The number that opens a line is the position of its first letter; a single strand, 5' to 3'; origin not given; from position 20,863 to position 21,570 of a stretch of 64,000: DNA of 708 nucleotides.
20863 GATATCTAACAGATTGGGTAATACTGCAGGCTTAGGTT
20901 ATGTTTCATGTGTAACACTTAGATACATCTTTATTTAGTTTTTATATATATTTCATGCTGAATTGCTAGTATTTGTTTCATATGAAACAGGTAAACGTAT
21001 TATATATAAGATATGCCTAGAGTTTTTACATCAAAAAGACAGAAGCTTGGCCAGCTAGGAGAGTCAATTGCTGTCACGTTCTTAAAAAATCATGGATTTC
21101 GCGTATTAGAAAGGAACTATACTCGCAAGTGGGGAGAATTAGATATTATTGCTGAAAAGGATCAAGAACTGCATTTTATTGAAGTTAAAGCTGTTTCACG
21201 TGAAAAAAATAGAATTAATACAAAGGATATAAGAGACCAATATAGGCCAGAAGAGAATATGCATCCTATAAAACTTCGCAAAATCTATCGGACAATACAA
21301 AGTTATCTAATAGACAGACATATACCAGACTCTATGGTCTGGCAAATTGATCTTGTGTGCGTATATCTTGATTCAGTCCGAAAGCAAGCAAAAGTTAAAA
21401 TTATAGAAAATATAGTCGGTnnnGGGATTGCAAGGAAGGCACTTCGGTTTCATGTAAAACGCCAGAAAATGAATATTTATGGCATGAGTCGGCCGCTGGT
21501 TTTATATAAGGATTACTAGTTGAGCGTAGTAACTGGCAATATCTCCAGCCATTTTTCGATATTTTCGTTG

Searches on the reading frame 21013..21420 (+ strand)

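Call 21: search_protein_families(library=pfam, proteins=[window:21013-21420:+], max_evalue=0.001)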
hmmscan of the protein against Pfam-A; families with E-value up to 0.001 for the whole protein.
window:21013-21420:+ (136 aa): 1 family
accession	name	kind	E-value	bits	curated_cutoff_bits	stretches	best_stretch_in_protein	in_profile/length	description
PF02021.23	UPF0102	-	4e-19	69.2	23.6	1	16-117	1-80/80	Uncharacterised protein family UPF0102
